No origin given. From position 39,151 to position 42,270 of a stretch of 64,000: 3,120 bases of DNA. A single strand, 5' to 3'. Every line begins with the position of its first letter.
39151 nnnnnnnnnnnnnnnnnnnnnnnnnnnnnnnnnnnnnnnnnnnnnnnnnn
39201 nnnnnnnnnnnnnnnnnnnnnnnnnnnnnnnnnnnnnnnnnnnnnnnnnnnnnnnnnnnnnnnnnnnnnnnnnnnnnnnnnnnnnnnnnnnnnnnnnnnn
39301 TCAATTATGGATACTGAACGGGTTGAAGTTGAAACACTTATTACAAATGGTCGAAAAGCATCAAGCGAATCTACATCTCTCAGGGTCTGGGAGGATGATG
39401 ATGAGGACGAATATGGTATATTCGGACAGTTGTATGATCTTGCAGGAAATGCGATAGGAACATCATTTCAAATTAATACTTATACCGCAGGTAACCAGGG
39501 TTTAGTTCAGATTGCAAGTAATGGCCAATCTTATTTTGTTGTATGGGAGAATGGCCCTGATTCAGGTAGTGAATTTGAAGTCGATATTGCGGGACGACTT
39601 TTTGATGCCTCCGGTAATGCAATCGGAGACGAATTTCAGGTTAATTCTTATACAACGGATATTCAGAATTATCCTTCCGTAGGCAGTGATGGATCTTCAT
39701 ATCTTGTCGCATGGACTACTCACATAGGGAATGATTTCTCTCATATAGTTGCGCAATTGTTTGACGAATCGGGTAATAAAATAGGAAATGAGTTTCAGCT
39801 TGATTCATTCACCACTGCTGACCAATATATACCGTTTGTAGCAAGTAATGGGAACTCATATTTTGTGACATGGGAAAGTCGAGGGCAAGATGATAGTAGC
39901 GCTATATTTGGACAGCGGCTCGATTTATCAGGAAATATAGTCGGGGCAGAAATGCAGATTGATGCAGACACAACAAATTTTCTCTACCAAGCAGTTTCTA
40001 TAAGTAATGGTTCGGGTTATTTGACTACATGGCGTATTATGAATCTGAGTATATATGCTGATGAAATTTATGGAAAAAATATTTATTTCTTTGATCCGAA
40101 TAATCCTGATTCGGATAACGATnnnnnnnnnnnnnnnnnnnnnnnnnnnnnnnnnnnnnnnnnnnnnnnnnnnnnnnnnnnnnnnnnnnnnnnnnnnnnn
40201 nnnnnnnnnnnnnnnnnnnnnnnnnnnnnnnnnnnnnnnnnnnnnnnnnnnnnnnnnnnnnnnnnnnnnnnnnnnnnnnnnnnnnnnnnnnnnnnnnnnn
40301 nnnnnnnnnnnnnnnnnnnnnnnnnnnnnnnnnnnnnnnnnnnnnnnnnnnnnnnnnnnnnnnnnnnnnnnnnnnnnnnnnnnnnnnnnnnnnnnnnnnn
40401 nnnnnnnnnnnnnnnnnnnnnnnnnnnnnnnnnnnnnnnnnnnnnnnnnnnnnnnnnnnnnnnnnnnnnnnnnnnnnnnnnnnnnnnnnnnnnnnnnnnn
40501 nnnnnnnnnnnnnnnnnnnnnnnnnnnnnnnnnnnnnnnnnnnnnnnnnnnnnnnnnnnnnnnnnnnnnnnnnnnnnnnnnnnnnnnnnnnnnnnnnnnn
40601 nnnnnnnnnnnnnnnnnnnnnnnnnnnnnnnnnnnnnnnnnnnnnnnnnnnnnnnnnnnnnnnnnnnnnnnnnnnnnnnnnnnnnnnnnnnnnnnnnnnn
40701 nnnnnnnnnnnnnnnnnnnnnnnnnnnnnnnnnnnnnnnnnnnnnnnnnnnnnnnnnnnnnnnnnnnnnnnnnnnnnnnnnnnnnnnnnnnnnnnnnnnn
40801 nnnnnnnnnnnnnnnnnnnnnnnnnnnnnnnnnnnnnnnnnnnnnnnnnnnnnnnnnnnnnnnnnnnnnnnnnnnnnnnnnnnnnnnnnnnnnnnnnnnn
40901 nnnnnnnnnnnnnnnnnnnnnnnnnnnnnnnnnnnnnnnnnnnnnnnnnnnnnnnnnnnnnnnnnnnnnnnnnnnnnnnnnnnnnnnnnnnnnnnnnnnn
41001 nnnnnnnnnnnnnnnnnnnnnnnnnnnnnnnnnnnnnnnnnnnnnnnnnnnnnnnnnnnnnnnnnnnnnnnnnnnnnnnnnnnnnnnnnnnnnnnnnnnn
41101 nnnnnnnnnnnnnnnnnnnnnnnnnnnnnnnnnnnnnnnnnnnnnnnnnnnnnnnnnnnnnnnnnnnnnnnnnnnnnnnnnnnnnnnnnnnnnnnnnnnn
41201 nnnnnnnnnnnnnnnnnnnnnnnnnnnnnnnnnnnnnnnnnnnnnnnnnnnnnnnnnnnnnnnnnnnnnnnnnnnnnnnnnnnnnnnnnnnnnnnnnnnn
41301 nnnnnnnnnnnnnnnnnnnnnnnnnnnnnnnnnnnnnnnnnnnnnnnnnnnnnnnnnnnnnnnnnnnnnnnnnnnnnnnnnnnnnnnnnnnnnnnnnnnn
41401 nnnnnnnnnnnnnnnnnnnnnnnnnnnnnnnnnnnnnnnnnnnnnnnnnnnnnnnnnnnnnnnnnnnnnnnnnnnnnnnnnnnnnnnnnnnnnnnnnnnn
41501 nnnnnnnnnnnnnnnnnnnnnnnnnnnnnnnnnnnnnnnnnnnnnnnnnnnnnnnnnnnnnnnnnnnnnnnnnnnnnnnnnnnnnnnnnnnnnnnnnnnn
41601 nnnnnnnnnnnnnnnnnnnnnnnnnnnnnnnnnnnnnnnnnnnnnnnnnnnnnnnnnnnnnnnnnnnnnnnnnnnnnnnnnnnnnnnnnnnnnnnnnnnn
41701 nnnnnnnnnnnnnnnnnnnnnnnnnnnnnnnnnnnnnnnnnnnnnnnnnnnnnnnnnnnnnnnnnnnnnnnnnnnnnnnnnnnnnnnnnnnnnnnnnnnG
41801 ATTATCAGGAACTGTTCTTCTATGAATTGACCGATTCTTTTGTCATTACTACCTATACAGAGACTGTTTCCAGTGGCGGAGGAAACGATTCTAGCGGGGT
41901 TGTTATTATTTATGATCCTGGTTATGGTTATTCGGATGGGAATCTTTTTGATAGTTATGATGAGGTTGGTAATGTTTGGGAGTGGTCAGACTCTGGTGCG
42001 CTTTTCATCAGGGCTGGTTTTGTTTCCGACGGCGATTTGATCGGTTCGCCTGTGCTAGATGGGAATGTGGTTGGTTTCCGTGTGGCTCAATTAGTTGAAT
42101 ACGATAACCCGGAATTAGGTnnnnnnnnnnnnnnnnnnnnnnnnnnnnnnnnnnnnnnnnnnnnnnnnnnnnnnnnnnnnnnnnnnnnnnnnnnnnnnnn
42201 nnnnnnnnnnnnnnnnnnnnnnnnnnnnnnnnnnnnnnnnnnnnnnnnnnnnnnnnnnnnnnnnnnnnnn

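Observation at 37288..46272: ~3,000-aa secreted protein: 32 copies of an unassigned ~55-aa repeat in arrays of 7-5-7-6-7, like a string of beta-propellers on Ca-binding TSP3 tethers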

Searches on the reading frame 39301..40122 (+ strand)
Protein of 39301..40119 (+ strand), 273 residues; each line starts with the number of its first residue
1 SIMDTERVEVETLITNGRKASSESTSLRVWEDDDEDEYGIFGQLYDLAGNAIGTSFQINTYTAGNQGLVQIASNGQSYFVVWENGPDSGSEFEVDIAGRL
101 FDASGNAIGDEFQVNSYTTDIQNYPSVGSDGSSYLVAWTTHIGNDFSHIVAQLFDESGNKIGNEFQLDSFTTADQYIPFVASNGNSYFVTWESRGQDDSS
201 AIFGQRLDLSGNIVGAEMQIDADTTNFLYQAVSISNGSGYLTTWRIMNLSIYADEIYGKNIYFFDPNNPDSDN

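Call 29: find_homologous_proteins(query=window:39301-40119:+)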
Query window:39301-40119:+ (273 aa): 319 proteins with E <= 0.001 among 1814 candidates; the best 120 are listed.
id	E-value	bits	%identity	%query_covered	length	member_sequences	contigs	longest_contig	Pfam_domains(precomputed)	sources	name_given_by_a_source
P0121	8.2e-97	342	35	76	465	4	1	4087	-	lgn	-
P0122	1.7e-87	312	38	77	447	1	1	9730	-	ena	-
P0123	9.7e-84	299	40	72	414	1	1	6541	-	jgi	jgi:hypothetical protein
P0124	1.9e-81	292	35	79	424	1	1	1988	-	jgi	jgi:hypothetical protein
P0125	4.0e-80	288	35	75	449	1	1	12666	-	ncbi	-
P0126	2.1e-77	279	37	83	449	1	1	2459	-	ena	-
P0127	4.2e-74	268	37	73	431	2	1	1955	-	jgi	-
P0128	6.5e-74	267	39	80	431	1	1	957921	-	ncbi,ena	-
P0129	5.5e-73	264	38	80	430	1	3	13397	-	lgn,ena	-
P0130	9.1e-73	264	35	83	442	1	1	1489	-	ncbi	-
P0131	1.1e-71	260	38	83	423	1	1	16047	PF07589.17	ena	-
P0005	1.6e-71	259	35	81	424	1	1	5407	PF04234.19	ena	-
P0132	1.2e-70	257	36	82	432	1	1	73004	-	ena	-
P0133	6.6e-70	254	39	77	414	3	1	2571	-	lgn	-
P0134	1.0e-68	250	34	73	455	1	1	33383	-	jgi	-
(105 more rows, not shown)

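Call 43: predict_structure(alignment_id=A2)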
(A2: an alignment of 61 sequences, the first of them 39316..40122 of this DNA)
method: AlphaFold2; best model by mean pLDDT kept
length: 269 residues; sequences in the alignment: 61
mean_pLDDT: 82.3   pTM: 0.84
mean pLDDT of the five models: 82.3, 82.1, 82.0, 81.7, 81.1
residues with pLDDT >= 90: 146; 70-90: 61; 50-70: 37; < 50: 25
segments of 3 or more residues with pLDDT < 50: 1-17, 263-269
pLDDT, mean of each block of 10 residues (from residue 1): 38 52 91 92 93 86 93 95 78 96 95 87 96 90 96 97 88 93 92 85 96 80 63 77 66 61 42
secondary structure, 60 per line:
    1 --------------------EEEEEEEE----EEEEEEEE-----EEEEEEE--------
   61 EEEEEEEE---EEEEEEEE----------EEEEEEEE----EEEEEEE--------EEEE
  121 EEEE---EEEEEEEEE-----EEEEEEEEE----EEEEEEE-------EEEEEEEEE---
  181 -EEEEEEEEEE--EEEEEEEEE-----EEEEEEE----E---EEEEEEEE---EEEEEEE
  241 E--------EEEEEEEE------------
elements in order: E21-28 E33-40 E46-52 E61-68 E72-79 E90-97 E102-108 E117-124 E128-136 E142-150 E155-161 E169-177 E182-191 E194-202 E208-214 E223-230 E234-241 E250-257

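Call 45: fold_search(model_id=the predicted structure, library=pdb)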
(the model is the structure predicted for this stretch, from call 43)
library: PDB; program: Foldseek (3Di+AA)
matches with E <= 10: 944; with E <= 0.001: 117
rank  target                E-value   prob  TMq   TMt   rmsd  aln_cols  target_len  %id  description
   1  6f1g_A                8.2e-06  1.00  0.44  0.39   9.5       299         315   12  The structure of AbnB-E201A, an intracellular 1,5-alpha-L-arabinanase from Geobacillus stearothermophilus, in complex  (released 2018-12-12)
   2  9nxj_A                1.6e-05  1.00  0.53  0.46   8.0       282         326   11  The GH43 domain of an alpha-l-arabinofuranosidase (AtAbf43C_GH43) from Acetivibrio thermocellus DSM1313 (released 2025-08-20)
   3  1wl7                  1.7e-05  1.00  0.46  0.42   9.2       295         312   14  Structure of the thermostable arabinanase (released 2005-06-21)
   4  6a8h_A                1.8e-05  1.00  0.46  0.41   7.9       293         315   12  Crystal structure of endo-arabinanase ABN-TS D27A mutant in complex with arabinotriose (released 2018-12-19)
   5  3k1u                  2.0e-05  1.00  0.57  0.50   6.5       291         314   10  Beta-xylosidase, family 43 glycosyl hydrolase from Clostridium acetobutylicum (released 2009-10-06)
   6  9gph_B                2.0e-05  1.00  0.45  0.42   7.1       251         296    8  Teth514_1788 1,2-beta-oligomannan phosphorylase in complex with mannose (-1) and phosphate (released 2025-09-17)
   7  9nxg_A                2.3e-05  1.00  0.56  0.36   6.5       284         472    9  An alpha-l-arabinofuranosidase (AtAbf43C) from Acetivibrio thermocellus DSM1313 (released 2025-08-20)
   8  9nxh                  3.0e-05  1.00  0.52  0.34   8.3       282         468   10  An alpha-l-arabinofuranosidase (AtAbf43C) from Acetivibrio thermocellus DSM1313 bound to arabinofuranose (released 2025-08-20)
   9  5m8e_A                4.0e-05  1.00  0.55  0.48   6.8       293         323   10  Crystal structure of a GH43 arabonofuranosidase from Weissella sp. strain 142 (released 2017-05-10)
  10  3d61_A                4.6e-05  1.00  0.48  0.43   6.9       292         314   13  Crystal Structure Analysis of 1,5-alpha-arabinanase catalytic mutant (AbnBD147A) complexed to arabinobiose (released 2009-04-21)
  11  3akf                  5.3e-05  1.00  0.55  0.37   6.3       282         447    9  Crystal structure of exo-1,5-alpha-L-arabinofuranosidase (released 2010-08-25)
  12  4kcb_A                5.3e-05  1.00  0.45  0.41   9.1       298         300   11  Crystal Structure of Exo-1,5-alpha-L-arabinanase from Bovine Ruminal Metagenomic Library (released 2014-02-05)
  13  5c0p                  5.6e-05  1.00  0.52  0.50   7.0       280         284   11  The crystal structure of endo-arabinase from Bacteroides thetaiotaomicron VPI-5482 (released 2015-07-01)
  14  5m8b_A                6.5e-05  1.00  0.52  0.45   6.9       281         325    8  Crystal structure of alpha-L-arabinofuranosidase from Lactobacillus brevis (released 2017-05-10)
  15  3qee_A                6.5e-05  1.00  0.45  0.42   7.9       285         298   13  The structure and function of an arabinan-specific alpha-1,2-arabinofuranosidase identified from screening the activit (released 2011-02-16)
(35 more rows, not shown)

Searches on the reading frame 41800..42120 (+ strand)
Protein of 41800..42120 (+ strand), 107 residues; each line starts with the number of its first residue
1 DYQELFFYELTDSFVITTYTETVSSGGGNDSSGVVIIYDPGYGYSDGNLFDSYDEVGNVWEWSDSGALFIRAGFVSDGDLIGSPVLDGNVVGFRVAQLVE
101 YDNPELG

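Call 56: search_protein_families(library=pfam, proteins=[window:41800-42120:+], max_evalue=5)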
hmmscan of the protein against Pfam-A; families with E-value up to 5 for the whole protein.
window:41800-42120:+ (107 aa): 2 families
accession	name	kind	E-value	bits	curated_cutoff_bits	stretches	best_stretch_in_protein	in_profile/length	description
PF14586.11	MHC_I_2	-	0.018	15.4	27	1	8-36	112-140/174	Class I Histocompatibility antigen, NKG2D ligand, domains 1 and 2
PF03781.23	FGE-sulfatase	-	0.097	12.7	23.3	1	44-64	170-190/255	Sulfatase-modifying factor enzyme 1-like domain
